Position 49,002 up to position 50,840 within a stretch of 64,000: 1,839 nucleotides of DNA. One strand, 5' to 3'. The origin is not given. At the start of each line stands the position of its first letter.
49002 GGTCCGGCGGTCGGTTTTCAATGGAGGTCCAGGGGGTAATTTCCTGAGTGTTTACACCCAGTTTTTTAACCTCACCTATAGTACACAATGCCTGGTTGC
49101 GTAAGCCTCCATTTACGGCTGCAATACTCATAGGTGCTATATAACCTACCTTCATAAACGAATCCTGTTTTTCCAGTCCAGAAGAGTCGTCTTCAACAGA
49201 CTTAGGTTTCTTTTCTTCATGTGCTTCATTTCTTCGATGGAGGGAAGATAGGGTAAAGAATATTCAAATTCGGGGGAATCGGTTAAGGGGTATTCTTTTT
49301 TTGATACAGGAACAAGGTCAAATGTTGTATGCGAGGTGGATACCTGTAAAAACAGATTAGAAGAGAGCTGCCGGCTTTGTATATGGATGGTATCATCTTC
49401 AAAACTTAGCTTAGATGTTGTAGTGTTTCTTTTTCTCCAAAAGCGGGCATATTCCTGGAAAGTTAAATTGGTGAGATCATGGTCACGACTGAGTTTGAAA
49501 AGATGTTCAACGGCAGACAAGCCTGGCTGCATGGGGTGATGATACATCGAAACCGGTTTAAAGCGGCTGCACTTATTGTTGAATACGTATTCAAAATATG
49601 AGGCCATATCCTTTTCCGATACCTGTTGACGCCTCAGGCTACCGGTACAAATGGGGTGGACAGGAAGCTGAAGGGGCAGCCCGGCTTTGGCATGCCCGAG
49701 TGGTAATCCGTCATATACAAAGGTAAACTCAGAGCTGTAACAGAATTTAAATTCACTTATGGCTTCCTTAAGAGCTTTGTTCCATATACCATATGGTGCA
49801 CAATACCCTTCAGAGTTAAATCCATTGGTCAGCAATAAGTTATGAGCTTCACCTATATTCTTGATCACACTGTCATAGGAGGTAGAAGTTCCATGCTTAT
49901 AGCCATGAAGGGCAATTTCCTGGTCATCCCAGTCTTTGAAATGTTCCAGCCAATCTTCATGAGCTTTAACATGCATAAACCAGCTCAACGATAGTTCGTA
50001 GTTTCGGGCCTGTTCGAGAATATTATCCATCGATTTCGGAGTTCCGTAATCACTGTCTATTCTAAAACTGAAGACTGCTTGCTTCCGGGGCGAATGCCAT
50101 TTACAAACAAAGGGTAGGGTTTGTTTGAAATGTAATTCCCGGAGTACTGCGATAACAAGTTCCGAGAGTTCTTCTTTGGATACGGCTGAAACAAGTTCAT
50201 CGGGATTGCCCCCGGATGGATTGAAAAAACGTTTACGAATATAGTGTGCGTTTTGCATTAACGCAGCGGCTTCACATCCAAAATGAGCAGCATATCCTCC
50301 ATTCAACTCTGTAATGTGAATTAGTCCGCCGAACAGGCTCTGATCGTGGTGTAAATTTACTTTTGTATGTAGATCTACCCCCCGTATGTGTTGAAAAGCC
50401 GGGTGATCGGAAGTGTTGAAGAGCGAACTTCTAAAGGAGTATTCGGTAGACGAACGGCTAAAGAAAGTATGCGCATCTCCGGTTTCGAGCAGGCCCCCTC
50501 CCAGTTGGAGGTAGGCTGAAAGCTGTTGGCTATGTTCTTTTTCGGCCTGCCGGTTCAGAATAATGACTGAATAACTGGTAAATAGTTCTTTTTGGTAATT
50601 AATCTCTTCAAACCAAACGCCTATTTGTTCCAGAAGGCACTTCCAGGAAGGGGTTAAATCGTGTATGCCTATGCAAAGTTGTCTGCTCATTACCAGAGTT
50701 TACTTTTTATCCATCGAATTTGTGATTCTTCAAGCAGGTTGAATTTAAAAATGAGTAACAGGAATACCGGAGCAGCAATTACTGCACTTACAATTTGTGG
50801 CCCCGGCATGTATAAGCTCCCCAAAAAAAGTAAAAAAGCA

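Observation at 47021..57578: Nine-gene, translationally coupled operon fusing glycan synthesis and flipping with two PorV-like barrels and a T9SS cargo propeller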

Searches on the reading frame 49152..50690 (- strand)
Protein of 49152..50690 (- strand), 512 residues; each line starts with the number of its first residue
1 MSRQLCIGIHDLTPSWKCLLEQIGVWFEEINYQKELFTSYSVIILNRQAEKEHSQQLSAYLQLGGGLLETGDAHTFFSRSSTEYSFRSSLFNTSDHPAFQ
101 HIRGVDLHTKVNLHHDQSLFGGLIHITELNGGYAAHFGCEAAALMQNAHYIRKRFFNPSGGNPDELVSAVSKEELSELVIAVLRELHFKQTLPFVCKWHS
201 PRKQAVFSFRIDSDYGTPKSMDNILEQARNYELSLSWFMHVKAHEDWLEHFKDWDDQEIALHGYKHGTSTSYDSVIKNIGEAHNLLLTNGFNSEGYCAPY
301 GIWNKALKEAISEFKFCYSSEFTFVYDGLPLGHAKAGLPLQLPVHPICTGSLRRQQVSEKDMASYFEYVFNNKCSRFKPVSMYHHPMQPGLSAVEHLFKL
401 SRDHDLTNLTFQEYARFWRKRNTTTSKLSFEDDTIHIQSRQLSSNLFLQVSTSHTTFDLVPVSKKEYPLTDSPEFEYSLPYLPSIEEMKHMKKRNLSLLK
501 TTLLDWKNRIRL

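Call 4: search_protein_families(library=pfam, proteins=[window:49152-50690:-], max_evalue=0.1)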
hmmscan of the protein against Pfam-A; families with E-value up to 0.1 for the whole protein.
window:49152-50690:- (512 aa): 2 families
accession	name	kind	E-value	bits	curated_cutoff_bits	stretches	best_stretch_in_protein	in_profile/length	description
PF01522.26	Polysacc_deac_1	-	0.0033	17.8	23.1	1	214-314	14-119/124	Polysaccharide deacetylase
PF10096.14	DUF2334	-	0.021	14.8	26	1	255-388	65-190/203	Uncharacterized protein conserved in bacteria (DUF2334)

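Call 5: search_protein_families(library=ncbifam, proteins=[window:49152-50690:-], max_evalue=0.1)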
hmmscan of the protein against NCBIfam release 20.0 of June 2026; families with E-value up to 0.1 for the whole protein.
window:49152-50690:- (512 aa): 1 family
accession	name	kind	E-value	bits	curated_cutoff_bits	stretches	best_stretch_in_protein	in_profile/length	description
NF011783.0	PRK15247.1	equivalog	0.079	11.6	363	0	406-447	148-190/441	fimbrial usher protein StbD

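Call 7: find_encoding_contigs(protein=window:49152-50690:-, flank=10000, max_places=6)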
Protein window:49152-50690:- (512 aa): 1 contig read that carries it; 1 place shown.
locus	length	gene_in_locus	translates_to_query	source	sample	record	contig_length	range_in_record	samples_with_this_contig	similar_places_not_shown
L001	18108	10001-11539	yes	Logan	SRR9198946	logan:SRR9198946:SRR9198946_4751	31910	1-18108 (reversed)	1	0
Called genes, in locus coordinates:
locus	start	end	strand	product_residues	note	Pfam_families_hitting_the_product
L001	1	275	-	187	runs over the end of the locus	PF00117:GATase, PF07722:Peptidase_C26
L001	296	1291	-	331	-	PF00579:tRNA-synt_1b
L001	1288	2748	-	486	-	PF04715:, PF00425:Chorismate_bind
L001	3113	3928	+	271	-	-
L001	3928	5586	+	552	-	PF13860:FlgD_ig (weak)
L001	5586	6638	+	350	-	PF13729:TraF_2 (faint)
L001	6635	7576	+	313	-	-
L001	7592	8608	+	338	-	-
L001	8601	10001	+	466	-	PF01943:Polysacc_synt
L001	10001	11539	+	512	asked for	-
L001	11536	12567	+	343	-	PF00534:Glycos_transf_1, PF13692:Glyco_trans_1_4, PF20706:GT4-conflict (weak)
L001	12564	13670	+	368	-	PF02350:Epimerase_2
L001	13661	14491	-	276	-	PF01066:CDP-OH_P_transf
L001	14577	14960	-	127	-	PF26421:Avidin_like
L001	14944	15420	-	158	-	PF13474:SnoaL_3 (weak), PF14534:DUF4440 (weak)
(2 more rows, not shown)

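Call 8: find_homologous_proteins(query=window:49152-50690:-, max_evalue=0.001)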
Query window:49152-50690:- (512 aa): 109 proteins with E <= 0.001 among 8000 candidates.
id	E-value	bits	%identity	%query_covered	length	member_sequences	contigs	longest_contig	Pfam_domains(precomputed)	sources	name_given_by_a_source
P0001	0.0e+0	1196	100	100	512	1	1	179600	-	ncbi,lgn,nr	ncbi:MAG: hypothetical protein FH748_08575 [Balneolaceae bacterium]|nr:hypothetical protein [Balneol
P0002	1.0e-158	547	47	100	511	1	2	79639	PF10096.15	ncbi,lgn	ncbi:MAG: DUF2334 domain-containing protein [Balneolaceae bacterium]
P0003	3.4e-157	542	48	100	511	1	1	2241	PF10096.15,PF01522.27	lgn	-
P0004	1.2e-156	541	48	100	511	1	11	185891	PF10096.15,PF01522.27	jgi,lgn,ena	-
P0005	1.7e-156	540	47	100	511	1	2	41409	PF10096.15,PF01522.27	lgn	-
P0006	3.3e-156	539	48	100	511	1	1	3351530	-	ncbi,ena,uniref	ncbi:hypothetical protein [Gracilimonas sp.]|uniref:hypothetical protein n=1 Tax=Gracilimonas sp. Ta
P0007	3.5e-156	539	49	100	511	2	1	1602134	PF10096.15,PF01522.27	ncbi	ncbi:MAG: polysaccharide deacetylase family protein [Gracilimonas sp.]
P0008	2.1e-155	536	46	100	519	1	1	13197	PF10096.15,PF01522.27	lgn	-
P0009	3.7e-155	536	46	100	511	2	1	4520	PF10096.15,PF01522.27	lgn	-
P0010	4.9e-155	535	48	100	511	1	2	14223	PF01522.27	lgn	-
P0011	1.2e-154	534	47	100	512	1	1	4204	PF01522.27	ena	-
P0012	1.5e-154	534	47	100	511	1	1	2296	PF10096.15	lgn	-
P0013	4.5e-154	532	47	100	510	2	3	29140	PF01522.27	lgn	-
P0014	1.1e-153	531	48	100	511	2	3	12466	PF10096.15,PF01522.27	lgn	-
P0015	6.8e-153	528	45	100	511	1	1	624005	PF10096.15,PF01522.27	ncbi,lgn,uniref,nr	ncbi:polysaccharide deacetylase family protein [Gracilimonas mengyeensis]|uniref:Peptidoglycan/xylan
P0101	9.4e-94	333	35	100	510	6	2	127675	PF01522.27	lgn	-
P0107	9.7e-68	247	34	89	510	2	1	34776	PF01522.27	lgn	-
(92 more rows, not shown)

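Call 10: find_related_loci(query=A1, collection=genome_contigs, flank=10000)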
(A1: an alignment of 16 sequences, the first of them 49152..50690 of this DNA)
Query A1 (512 aa) in genome_contigs; peptide patterns used: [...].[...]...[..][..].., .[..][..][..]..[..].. (x = any residue, [..] = any of these).
599 stretches matched a pattern (row limit reached: there are more); 101 encode a relative of the query (tblastn E <= 1e-3); the best 80 are kept; 80 distinct loci.
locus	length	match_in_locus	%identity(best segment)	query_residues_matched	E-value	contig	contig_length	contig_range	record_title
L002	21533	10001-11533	47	1-512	5e-164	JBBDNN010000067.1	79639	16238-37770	MAG: Balneolaceae bacterium isolate LejiaB_40_15 Lejia_B_396_length_79639_cov_9, whole genome shotgun sequence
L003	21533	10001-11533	49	1-512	5e-163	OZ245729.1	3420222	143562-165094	MAG: Gracilimonas sp. isolate 59e3a07e-9baa-471e-b947-b82689dc188f genome assembly, chromosome: 1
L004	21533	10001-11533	48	1-512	2e-162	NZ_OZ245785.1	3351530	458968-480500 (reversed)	MAG: Gracilimonas sp. isolate bafe52b6-2335-48ef-b9f4-bda7617936f4 chromosome 1, complete sequence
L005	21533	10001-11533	47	1-512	1e-158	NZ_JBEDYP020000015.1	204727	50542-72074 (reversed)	Gracilimonas sp. BCB1 contig_30, whole genome shotgun sequence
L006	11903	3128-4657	47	1-512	1e-158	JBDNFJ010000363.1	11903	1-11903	MAG: Gracilimonas sp. isolate concoct.115.WLB k141_1074225, whole genome shotgun sequence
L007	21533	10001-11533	46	1-512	5e-158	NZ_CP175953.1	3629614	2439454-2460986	MAG: Gracilimonas sediminicola isolate MAG3 chromosome, complete genome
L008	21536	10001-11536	45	1-512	3e-155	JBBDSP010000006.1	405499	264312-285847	MAG: Gracilimonas sp. isolate LejiaC_42_46 Lejia_C_18_length_405499_cov_26, whole genome shotgun sequence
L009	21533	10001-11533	45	1-512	1e-153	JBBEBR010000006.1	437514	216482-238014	MAG: Balneolaceae bacterium isolate LejiaF_41_86 Lejia_F_23_length_437514_cov_52, whole genome shotgun sequence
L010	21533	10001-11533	46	1-512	2e-153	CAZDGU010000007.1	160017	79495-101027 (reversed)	MAG TPA_asm: uncultured Balneola sp. isolate SRP187154_co1_112 genome assembly, contig: NODE_47_length_160017_cov_8.4609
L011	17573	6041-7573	45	1-512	1e-150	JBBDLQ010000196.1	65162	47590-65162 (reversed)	MAG: Balneolaceae bacterium isolate LejiaA_41_37 Lejia_A_786_length_65162_cov_20, whole genome shotgun sequence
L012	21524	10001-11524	45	1-511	6e-149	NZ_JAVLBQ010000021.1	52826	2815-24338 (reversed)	MAG: Gracilimonas sp. isolate Uz-K11-12 NODE_21_length_52826_cov_5.801570, whole genome shotgun sequence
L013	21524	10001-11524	45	1-512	2e-148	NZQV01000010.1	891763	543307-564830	MAG: Balneola sp. isolate EAC52 MHASMcontig_1009755, whole genome shotgun sequence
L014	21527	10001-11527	43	1-512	1e-142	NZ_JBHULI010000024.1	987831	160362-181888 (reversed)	Gracilimonas halophila strain KCTC 52042 velvet_auto_127_24, whole genome shotgun sequence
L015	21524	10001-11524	43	1-512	2e-140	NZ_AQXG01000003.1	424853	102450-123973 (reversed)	Gracilimonas tropica DSM 19535 B151DRAFT_scaffold_2.3_C, whole genome shotgun sequence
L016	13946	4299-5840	43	1-512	9e-140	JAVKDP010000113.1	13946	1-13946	MAG: Balneolaceae bacterium isolate F3-SA18-16 k141_71536, whole genome shotgun sequence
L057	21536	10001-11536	32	4-511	2e-87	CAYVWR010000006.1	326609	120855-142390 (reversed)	MAG TPA_asm: uncultured Alphaproteobacteria bacterium isolate SRP344714_co2_242 genome assembly, contig: NODE_46_length_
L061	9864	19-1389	32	57-509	2e-78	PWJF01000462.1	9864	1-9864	MAG: Ignavibacteriales bacterium isolate CSSed10_136R1 CS-Sed10-C18434, whole genome shotgun sequence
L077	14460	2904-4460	28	4-498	2e-65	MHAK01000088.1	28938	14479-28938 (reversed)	MAG: Ignavibacteria bacterium RIFCSPLOWO2_12_FULL_56_21 rifcsplowo2_12_scaffold_3568, whole genome shotgun sequence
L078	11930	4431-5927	30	4-493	2e-63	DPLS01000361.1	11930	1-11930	MAG TPA_asm: Bacteroidetes bacterium isolate UBA11986 contig_108985, whole genome shotgun sequence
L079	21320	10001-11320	30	5-439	1e-59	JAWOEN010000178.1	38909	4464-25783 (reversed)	MAG: Candidatus Cloacimonadales bacterium isolate BLK5-3.bin.22 k191_25359, whole genome shotgun sequence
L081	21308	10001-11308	32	3-445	4e-59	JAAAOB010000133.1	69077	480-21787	MAG: Bacteroidetes bacterium isolate GSL.Bin13 NODE_117_length_69077_cov_0.805644, whole genome shotgun sequence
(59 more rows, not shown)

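Call 32: search_protein_families(library=pfam, proteins=[L079:1282-2988:+, L079:2978-5380:+, L079:5532-6551:+, L079:6548-9013:+, L079:9021-10004:+, L079:12557-13975:+, L079:13986-14990:+, L077:250-1284:+, L077:6546-7484:+, L077:8454-11804:-], max_evalue=0.01)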
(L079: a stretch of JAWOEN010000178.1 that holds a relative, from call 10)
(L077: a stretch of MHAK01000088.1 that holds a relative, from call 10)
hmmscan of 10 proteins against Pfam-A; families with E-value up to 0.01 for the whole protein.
L079:1282-2988:+ (568 aa): 0 families

L079:2978-5380:+ (800 aa): 7 families
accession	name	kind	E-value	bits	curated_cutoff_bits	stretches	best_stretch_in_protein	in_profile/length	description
PF13439.12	Glyco_transf_4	-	3.5e-40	138.2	28.5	2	452-615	2-168/170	Glycosyltransferase Family 4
PF00534.26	Glycos_transf_1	-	1.1e-39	136.2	26.4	2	624-779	12-171/172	Glycosyl transferases group 1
PF13692.12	Glyco_trans_1_4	-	2.6e-33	115.7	27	2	629-764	3-140/142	Glycosyl transferases group 1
PF13579.12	Glyco_trans_4_4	-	3.8e-28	99.3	29.7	2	452-611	1-157/158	Glycosyl transferase 4-like domain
PF13477.12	Glyco_trans_4_2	-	2.9e-16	60.3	23.4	1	457-586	12-137/139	Glycosyl transferase 4-like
PF13524.12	Glyco_trans_1_2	-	6.2e-05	23.4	25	1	652-789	8-137/144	Glycosyl transferase-like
PF20706.3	GT4-conflict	-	0.00048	19.7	26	1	592-747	163-324/385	Family 4 Glycosyltransferase in conflict systems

L079:5532-6551:+ (339 aa): 1 family
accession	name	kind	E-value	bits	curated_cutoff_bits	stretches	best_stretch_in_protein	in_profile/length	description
PF00953.26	Glycos_transf_4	-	3.8e-40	137.9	27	1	72-226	2-159/160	Glycosyl transferase family 4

L079:6548-9013:+ (821 aa): 5 families
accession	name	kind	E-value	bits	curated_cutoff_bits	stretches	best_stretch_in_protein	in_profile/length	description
PF07494.17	Reg_prop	-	8e-13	47.4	20.4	0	401-424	1-24/24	Two component regulator propeller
PF13585.12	CHU_C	-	4.1e-07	30.5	27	1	759-813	27-80/86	CHU_C Type IX secretion signal domain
PF13860.13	FlgD_ig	-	9.3e-05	22.8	27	1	753-808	17-76/79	FlgD Ig-like domain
PF18962.6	Por_Secre_tail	-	0.00014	22.5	27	1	733-818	1-74/75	Secretion system C-terminal sorting domain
PF08450.18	SGL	-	0.0044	17.1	26.3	0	210-268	42-102/246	SMP-30/Gluconolactonase/LRE-like region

L079:9021-10004:+ (327 aa): 4 families
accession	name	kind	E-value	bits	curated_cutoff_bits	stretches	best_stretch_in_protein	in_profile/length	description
PF00534.26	Glycos_transf_1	-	4e-17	62.7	26.4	1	153-295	9-159/172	Glycosyl transferases group 1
PF13692.12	Glyco_trans_1_4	-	5.6e-16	59.5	27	1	160-293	2-141/142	Glycosyl transferases group 1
PF13439.12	Glyco_transf_4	-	3e-05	24.5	28.5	1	34-149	48-166/170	Glycosyltransferase Family 4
PF13524.12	Glyco_trans_1_2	-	0.0041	17.5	25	0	212-316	28-141/144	Glycosyl transferase-like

L079:12557-13975:+ (472 aa): 1 family
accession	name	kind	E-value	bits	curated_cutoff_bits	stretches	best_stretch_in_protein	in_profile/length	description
PF01943.22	Polysacc_synt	-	4.5e-13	49.7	28.2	1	3-283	3-273/274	Polysaccharide biosynthesis protein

L079:13986-14990:+ (334 aa): 4 families
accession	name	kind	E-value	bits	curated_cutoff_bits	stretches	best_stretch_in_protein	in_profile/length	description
PF01761.26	DHQ_synthase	-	4e-39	133.3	24.2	1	51-157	3-109/115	3-dehydroquinate synthase N-terminal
PF24621.2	DHQS_C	-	7.7e-29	100.9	27.6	1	164-300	1-144/144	3-dehydroquinate synthase C-terminal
PF13685.12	Fe-ADH_2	-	5.9e-06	26.8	28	1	18-145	16-138/149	Iron-containing alcohol dehydrogenase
PF00465.25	Fe-ADH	-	7e-05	22.9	31.3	1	19-113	19-130/168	Iron-containing alcohol dehydrogenase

L077:250-1284:+ (344 aa): 4 families
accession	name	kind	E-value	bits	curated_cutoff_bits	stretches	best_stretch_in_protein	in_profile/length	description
PF13692.12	Glyco_trans_1_4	-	5e-26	92.1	27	1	177-308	3-140/142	Glycosyl transferases group 1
PF00534.26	Glycos_transf_1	-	4.5e-23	82.1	26.4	1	193-319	28-167/172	Glycosyl transferases group 1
PF20706.3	GT4-conflict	-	2.1e-05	24.1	26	1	104-273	122-307/385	Family 4 Glycosyltransferase in conflict systems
PF13524.12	Glyco_trans_1_2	-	8e-05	23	25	1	198-326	5-133/144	Glycosyl transferase-like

L077:6546-7484:+ (312 aa): 2 families
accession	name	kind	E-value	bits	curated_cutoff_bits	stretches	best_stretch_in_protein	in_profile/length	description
PF02882.25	THF_DHG_CYH_C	-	6.4e-65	217.8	27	1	141-306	1-156/160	Tetrahydrofolate dehydrogenase/cyclohydrolase, NAD(P)-binding domain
PF00763.28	THF_DHG_CYH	-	4.5e-45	153.1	32.8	1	23-138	1-115/115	Tetrahydrofolate dehydrogenase/cyclohydrolase, catalytic domain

L077:8454-11804:- (1116 aa): 12 families
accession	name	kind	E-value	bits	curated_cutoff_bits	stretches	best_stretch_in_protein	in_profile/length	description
PF08447.18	PAS_3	-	2.5e-30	105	25.6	2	224-311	2-88/89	PAS fold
PF02518.31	HATPase_c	-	7.3e-23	81.6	26.4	1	848-968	2-109/111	Histidine kinase-, DNA gyrase B-, and HSP90-like ATPase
PF13426.13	PAS_9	-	1.1e-17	64.7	27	2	623-724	2-103/103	PAS domain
PF13185.12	GAF_2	-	3.6e-17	63.3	28.6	1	346-481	2-136/136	GAF domain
PF08448.16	PAS_4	-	2.1e-14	54.1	23.1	2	619-726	2-109/110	PAS fold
PF01590.32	GAF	-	2.3e-14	54.5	22.4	1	348-480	2-133/133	GAF domain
PF00989.32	PAS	-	1.7e-13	51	22.6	2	212-315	12-113/113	PAS fold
PF00072.30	Response_reg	-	4.9e-11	43.2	30.2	1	991-1102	1-110/111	Response regulator receiver domain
PF00512.31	HisKA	-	5.5e-10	39.6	26.9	1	742-804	3-64/66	His Kinase A (phospho-acceptor) domain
PF13492.12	GAF_3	-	4.2e-09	37.3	27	1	348-482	2-129/129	GAF domain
PF13188.13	PAS_8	-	1.4e-05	25.3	21.8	1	613-671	2-60/65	PAS domain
PF10090.15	HPTransfase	-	0.00018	21.7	22.9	1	853-899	33-76/123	Histidine phosphotransferase C-terminal domain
